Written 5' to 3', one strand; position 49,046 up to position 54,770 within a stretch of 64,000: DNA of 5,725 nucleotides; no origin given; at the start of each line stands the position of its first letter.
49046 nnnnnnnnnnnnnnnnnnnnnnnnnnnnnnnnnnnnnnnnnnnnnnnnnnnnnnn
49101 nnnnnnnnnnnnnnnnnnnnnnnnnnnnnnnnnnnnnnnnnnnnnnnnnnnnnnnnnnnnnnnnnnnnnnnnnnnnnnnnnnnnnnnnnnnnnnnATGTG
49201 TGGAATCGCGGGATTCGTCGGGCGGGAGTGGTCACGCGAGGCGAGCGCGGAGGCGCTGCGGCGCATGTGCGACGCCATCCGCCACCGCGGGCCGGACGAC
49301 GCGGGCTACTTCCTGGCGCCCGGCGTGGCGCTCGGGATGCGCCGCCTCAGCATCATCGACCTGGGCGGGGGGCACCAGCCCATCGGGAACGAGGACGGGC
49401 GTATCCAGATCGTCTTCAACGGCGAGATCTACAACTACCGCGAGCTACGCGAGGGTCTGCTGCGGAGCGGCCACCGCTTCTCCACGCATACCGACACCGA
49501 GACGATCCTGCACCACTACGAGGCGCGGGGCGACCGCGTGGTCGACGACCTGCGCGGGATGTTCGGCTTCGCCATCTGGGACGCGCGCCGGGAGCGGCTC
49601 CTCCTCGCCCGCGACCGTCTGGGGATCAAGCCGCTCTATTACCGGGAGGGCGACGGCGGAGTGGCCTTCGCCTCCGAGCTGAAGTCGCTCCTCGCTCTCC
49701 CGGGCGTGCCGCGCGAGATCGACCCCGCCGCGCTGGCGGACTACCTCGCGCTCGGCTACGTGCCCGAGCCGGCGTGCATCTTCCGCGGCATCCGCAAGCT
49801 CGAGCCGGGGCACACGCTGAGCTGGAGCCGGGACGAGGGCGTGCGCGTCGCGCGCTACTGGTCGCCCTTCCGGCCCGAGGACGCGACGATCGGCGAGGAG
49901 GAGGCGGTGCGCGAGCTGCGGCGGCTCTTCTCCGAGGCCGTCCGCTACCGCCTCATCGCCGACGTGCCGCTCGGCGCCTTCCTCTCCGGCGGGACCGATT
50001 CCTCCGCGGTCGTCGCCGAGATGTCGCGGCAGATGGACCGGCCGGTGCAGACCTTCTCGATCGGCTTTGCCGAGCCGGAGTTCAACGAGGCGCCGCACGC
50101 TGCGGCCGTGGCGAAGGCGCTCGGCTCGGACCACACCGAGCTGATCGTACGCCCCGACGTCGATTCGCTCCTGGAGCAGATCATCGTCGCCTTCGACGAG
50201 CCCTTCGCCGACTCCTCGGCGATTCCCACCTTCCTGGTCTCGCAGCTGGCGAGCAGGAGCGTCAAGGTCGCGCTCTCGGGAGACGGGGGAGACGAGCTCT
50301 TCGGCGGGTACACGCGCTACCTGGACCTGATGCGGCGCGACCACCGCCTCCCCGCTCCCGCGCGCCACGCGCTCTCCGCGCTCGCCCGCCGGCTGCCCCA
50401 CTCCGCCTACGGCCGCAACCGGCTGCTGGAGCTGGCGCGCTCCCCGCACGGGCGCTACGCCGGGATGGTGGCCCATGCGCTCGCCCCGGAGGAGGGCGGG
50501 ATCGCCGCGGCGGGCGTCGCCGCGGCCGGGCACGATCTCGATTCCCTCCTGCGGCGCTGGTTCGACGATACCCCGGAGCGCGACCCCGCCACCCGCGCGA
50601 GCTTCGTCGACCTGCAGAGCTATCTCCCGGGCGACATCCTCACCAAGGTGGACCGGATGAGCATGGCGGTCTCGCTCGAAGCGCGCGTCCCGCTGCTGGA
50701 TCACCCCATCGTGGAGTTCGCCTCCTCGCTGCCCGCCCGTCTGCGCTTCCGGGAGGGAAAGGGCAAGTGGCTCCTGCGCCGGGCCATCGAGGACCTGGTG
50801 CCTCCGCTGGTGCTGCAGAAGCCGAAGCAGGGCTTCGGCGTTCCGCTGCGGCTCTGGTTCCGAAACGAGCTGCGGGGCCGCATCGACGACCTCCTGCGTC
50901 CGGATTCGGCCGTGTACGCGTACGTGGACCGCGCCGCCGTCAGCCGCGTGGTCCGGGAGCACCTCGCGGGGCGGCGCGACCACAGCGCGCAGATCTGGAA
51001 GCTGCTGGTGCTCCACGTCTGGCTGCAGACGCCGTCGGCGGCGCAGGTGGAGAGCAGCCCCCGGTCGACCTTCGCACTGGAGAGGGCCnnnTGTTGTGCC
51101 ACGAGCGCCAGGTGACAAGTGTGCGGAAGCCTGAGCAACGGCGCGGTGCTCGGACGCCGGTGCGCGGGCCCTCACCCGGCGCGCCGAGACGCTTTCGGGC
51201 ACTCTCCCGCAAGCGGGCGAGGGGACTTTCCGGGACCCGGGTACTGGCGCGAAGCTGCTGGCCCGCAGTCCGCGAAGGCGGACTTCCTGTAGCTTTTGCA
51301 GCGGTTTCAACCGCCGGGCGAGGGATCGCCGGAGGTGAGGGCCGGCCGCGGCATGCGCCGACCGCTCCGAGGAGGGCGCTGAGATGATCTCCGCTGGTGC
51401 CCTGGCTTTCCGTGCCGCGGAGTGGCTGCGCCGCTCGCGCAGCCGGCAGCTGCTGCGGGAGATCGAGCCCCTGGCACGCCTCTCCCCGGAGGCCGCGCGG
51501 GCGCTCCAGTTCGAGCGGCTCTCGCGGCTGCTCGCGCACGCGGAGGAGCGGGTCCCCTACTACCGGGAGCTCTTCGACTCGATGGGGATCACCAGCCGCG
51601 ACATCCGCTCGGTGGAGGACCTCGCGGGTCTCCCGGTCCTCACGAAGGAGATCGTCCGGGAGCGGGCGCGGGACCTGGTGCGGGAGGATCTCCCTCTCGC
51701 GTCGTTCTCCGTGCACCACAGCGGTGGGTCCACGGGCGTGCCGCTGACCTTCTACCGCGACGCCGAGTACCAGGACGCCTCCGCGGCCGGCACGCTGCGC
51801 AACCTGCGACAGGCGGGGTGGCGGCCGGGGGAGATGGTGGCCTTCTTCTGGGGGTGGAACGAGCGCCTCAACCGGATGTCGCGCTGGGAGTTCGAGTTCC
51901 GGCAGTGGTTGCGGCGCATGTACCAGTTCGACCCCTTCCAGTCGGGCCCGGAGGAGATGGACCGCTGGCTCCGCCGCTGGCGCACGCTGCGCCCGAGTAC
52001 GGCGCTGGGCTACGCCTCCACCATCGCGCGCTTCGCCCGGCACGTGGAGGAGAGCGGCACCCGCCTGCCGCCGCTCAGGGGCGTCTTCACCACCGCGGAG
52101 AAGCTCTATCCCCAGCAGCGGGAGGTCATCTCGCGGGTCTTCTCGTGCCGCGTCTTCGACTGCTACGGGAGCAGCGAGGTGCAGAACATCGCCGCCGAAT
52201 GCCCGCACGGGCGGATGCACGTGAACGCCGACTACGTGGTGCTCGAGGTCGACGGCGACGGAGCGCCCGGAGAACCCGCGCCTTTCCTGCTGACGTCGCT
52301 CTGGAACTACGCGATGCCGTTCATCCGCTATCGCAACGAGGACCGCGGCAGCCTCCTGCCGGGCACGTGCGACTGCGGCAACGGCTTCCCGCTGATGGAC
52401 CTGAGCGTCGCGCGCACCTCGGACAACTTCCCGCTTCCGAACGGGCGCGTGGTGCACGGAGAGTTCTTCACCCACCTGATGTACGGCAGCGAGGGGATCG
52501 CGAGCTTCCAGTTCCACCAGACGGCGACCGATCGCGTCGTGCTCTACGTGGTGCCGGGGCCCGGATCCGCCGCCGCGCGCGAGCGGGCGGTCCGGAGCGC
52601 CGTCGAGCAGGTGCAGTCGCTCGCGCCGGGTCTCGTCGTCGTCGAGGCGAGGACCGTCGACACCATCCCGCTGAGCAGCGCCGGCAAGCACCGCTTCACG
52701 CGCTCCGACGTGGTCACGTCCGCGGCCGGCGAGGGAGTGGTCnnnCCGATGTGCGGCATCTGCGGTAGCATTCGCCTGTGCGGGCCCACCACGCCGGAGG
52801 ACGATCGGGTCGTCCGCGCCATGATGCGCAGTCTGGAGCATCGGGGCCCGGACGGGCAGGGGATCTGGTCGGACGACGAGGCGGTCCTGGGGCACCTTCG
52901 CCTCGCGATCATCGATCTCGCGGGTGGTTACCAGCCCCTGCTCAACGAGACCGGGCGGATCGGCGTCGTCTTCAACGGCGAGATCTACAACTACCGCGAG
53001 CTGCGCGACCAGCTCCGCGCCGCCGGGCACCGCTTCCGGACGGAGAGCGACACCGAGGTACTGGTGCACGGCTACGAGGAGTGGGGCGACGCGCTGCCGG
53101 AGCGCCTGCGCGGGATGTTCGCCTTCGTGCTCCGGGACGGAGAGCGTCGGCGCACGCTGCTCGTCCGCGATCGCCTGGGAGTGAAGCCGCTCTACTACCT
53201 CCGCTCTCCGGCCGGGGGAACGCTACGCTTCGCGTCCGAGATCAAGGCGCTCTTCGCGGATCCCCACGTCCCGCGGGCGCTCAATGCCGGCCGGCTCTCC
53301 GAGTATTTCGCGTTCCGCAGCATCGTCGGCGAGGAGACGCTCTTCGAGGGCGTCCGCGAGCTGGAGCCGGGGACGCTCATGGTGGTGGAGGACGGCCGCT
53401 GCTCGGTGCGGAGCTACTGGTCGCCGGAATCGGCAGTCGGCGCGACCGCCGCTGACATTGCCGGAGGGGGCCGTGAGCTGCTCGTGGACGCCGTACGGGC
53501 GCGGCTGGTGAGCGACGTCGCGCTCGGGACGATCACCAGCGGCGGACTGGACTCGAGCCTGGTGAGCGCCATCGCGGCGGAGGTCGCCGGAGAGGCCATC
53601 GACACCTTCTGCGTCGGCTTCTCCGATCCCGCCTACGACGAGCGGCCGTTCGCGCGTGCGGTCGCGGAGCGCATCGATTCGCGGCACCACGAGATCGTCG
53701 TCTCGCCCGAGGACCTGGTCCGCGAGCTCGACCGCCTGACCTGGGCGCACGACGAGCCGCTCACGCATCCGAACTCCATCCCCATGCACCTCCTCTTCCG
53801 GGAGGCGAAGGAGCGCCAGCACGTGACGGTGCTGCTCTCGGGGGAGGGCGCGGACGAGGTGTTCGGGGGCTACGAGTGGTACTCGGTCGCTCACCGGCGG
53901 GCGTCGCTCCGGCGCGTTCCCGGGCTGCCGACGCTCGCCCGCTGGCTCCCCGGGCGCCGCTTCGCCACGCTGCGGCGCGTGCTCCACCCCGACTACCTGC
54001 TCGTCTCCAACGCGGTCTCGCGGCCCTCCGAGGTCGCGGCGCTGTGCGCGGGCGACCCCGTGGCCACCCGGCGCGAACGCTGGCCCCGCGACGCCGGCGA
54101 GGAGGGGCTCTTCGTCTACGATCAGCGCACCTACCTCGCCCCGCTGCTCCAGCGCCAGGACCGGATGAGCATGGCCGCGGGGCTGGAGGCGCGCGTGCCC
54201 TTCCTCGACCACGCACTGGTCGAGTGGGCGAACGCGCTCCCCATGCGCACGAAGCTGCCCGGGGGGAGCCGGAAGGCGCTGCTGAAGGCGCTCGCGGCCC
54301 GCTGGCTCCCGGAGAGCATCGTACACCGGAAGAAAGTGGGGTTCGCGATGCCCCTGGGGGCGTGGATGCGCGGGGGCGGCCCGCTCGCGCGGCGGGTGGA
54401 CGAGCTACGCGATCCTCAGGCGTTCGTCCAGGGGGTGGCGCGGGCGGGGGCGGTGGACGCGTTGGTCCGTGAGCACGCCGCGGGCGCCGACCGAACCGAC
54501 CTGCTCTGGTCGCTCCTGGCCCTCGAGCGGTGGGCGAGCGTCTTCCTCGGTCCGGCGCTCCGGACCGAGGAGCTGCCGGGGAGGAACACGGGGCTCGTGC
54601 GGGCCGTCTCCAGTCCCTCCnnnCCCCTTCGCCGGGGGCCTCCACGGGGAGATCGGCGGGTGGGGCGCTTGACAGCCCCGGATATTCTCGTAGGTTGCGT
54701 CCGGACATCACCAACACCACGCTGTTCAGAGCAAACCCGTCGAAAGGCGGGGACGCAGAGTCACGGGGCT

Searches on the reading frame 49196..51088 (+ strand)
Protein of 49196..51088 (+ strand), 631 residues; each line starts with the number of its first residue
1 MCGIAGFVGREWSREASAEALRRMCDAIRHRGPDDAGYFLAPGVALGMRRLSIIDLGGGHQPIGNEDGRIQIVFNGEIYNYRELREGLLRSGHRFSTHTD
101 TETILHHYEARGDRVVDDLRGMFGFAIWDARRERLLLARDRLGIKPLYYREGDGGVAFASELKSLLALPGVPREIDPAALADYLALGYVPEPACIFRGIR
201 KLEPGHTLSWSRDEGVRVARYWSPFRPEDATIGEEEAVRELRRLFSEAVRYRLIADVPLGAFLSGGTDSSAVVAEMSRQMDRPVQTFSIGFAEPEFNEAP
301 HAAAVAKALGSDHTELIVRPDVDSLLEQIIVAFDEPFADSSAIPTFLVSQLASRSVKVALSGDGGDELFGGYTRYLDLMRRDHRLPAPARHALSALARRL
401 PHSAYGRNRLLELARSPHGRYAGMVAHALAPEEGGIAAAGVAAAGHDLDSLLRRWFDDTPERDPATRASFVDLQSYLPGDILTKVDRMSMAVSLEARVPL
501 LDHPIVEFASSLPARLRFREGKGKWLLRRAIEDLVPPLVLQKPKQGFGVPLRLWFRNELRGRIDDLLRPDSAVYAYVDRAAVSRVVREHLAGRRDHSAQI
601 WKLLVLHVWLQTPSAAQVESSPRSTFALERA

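Call 7: search_protein_families(library=pfam, proteins=[window:49196-51088:+], max_evalue=0.01)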
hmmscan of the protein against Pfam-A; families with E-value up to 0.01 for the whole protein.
window:49196-51088:+ (631 aa): 4 families
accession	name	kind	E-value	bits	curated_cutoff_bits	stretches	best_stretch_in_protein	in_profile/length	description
PF00733.27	Asn_synthase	-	2.9e-106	356.5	21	1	240-611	1-354/354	Asparagine synthase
PF13537.11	GATase_7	-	4.6e-46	156.3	25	1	49-167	2-123/123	Glutamine amidotransferase domain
PF13522.11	GATase_6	-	9.5e-40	136.1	27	1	33-161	1-130/130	Glutamine amidotransferase domain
PF12481.13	DUF3700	-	0.00034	20.6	27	1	112-162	122-173/228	Aluminium induced protein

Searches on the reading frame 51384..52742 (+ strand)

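Call 7: search_protein_families(library=pfam, proteins=[window:51384-52742:+], max_evalue=0.01)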
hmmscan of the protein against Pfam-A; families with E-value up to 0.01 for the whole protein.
window:51384-52742:+ (453 aa): 0 families

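Call 61: search_protein_families(library=ncbifam, proteins=[window:51384-52742:+], max_evalue=0.001)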
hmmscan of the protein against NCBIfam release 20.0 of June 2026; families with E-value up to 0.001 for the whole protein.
window:51384-52742:+ (453 aa): 7 families
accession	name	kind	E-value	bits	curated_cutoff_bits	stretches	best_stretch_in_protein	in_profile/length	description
NF045666.1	DVU1553_fam_AMP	equivalog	3.5e-29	101.9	300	2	190-343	169-329/331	DVU_1553 family AMP-dependent CoA ligase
NF041878.1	paak_haloarch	equivalog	2.8e-25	88.8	700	2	34-157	9-132/427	phenylacetate--CoA ligase PaaK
TIGR02155.1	PA_CoA_ligase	equivalog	2.4e-20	72.5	646.3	2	33-158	3-128/422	phenylacetate--CoA ligase PaaK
NF041217.1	BagE_FevW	exception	3.9e-19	68.9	800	1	219-402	182-370/424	bagremycin/ferroverdin synthetase BagE/FevW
NF053551.1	FlxY_rubin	equivalog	3.6e-16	58.9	520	2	34-152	5-122/424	flexirubin biosynthesis putative acyl-CoA ligase FlxY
TIGR03335.1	F390_ftsA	equivalog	1.7e-13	50.1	458.7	1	39-129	15-110/445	coenzyme F390 synthetase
TIGR02304.1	aden_form_hyp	equivalog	6.4e-12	45.2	251.9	1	93-387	90-373/430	F390 synthetase-related protein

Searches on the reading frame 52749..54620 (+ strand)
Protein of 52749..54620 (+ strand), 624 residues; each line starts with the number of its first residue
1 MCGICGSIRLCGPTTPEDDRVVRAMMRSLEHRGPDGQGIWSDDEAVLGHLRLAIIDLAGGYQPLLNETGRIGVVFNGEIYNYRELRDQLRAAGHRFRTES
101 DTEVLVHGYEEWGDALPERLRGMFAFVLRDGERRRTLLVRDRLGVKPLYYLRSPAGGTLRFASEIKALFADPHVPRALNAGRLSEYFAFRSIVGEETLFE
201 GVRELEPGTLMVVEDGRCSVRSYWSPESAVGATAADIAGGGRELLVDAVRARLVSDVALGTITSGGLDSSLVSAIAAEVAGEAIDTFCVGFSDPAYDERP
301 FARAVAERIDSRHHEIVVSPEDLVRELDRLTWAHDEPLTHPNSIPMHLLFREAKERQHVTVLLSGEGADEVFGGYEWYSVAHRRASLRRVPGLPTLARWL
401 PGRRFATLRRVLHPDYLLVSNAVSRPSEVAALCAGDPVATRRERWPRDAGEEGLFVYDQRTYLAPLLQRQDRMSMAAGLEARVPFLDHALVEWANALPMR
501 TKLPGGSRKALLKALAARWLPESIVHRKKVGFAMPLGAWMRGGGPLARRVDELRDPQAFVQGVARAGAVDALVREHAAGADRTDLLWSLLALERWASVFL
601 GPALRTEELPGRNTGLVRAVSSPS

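Call 7: search_protein_families(library=pfam, proteins=[window:52749-54620:+], max_evalue=0.01)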
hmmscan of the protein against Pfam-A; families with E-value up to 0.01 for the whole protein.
window:52749-54620:+ (624 aa): 3 families
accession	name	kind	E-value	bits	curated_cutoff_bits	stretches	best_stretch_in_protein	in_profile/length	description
PF00733.27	Asn_synthase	-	1e-93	315.3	21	1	242-596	3-353/354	Asparagine synthase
PF13537.11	GATase_7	-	8.8e-46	155.4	25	1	49-169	1-122/123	Glutamine amidotransferase domain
PF13522.11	GATase_6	-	2.2e-42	144.6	27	1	34-164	1-130/130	Glutamine amidotransferase domain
